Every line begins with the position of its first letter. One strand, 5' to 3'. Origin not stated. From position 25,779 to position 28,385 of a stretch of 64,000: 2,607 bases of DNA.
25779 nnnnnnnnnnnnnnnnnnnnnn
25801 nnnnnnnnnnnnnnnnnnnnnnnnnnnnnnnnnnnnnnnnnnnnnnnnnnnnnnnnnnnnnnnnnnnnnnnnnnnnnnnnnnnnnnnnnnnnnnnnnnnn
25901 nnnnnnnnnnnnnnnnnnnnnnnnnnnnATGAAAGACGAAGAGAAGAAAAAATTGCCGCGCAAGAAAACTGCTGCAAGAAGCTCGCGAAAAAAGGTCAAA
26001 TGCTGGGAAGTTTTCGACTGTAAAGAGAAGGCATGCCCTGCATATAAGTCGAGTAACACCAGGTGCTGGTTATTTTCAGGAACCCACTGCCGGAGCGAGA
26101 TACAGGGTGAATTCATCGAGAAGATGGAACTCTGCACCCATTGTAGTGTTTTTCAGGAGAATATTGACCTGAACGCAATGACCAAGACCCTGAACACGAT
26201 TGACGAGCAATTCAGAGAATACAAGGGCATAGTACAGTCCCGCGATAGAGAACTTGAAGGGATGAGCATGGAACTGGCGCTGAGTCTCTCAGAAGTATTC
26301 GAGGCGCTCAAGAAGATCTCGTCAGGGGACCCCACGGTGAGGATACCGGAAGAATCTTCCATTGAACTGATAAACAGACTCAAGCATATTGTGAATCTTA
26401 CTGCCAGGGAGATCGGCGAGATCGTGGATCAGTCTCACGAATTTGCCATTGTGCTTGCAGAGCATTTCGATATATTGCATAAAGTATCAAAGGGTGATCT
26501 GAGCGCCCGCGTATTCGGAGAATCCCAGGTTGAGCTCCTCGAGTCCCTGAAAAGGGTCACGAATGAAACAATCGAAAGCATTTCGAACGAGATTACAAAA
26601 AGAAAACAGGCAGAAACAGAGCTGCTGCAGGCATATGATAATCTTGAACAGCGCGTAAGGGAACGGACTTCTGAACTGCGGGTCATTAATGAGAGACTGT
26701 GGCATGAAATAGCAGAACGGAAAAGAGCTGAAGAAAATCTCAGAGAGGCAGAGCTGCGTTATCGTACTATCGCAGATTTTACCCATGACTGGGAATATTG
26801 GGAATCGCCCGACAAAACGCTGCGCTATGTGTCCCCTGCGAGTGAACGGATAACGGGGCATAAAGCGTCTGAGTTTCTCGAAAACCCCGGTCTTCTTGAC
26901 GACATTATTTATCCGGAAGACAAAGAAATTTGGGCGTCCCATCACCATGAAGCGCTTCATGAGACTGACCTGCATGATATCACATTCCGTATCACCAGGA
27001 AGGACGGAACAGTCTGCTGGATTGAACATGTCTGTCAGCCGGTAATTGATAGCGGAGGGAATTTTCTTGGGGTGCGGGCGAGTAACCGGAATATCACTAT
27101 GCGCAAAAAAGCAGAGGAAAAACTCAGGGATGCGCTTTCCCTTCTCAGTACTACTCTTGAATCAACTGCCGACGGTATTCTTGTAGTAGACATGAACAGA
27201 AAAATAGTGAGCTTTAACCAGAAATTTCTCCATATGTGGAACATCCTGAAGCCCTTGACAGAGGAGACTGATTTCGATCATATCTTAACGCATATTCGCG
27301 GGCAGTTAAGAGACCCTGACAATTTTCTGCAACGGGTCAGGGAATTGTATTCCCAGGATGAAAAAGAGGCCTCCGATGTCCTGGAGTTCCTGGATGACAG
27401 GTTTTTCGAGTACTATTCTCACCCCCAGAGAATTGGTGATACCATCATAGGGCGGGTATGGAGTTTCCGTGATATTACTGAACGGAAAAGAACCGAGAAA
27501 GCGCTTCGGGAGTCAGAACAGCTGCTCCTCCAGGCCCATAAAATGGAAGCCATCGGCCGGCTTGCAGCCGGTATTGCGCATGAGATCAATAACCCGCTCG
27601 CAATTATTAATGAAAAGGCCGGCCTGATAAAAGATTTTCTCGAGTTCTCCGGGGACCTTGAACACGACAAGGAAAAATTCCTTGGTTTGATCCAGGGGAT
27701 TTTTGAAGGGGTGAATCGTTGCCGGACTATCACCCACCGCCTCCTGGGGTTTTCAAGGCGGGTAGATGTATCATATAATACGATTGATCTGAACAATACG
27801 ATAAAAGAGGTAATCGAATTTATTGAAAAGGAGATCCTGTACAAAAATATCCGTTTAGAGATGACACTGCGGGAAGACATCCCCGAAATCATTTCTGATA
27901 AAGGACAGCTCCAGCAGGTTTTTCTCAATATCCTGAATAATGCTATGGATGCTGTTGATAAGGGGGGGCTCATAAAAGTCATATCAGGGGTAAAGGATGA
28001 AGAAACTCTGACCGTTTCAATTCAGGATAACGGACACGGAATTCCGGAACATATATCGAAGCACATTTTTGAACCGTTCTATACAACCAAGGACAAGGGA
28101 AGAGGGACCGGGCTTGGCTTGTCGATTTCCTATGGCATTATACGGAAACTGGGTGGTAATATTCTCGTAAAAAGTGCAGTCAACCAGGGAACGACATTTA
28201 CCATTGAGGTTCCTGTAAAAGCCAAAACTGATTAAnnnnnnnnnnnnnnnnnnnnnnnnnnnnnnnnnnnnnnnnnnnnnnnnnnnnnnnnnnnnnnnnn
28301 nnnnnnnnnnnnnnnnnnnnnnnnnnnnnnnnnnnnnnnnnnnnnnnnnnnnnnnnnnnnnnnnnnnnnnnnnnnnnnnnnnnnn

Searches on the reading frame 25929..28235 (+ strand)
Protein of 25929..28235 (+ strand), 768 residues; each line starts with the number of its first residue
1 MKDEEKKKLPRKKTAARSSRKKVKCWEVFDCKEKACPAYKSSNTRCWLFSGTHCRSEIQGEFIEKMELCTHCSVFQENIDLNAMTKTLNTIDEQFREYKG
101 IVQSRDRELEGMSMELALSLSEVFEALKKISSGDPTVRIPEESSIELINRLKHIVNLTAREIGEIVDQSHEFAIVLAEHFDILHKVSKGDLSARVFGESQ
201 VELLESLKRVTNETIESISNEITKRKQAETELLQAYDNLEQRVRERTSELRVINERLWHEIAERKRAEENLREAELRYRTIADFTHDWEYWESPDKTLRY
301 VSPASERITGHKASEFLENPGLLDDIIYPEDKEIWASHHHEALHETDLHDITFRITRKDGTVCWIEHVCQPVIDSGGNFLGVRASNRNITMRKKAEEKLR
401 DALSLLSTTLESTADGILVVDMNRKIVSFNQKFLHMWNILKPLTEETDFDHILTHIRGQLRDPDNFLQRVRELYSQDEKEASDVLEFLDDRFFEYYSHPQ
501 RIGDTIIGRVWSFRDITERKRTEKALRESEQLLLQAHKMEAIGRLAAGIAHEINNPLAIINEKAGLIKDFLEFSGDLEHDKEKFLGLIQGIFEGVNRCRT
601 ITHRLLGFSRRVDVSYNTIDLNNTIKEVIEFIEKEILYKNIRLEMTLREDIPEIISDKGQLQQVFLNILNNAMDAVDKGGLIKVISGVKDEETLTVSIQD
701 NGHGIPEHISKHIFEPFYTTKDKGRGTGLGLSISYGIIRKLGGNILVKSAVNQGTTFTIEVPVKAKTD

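Call 21: search_protein_families(library=pfam, proteins=[window:25929-28235:+])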
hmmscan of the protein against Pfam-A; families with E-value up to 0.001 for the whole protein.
window:25929-28235:+ (768 aa): 9 families
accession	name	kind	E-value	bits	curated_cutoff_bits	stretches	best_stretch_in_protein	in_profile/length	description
PF02518.31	HATPase_c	-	1.4e-26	93.5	26.4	1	657-764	2-110/111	Histidine kinase-, DNA gyrase B-, and HSP90-like ATPase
PF08447.18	PAS_3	-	4.8e-14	52.8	25.6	1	300-380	3-83/89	PAS fold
PF13426.13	PAS_9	-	9.4e-09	35.9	27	1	296-390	11-102/103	PAS domain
PF00989.32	PAS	-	1.1e-08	35.5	22.6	1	297-382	22-106/113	PAS fold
PF08448.16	PAS_4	-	1.2e-08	35.6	23.1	0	294-393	13-109/110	PAS fold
PF13188.13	PAS_8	-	5.6e-08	32.9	21.8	1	406-465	3-59/65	PAS domain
PF00512.31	HisKA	-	5.4e-07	30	26.9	1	543-611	3-63/66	His Kinase A (phospho-acceptor) domain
PF14501.12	HATPase_c_5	-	5.5e-06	26.7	22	1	661-749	6-90/102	GHKL domain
PF12860.13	PAS_7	-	6.2e-06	26.8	27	1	410-523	1-114/115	PAS fold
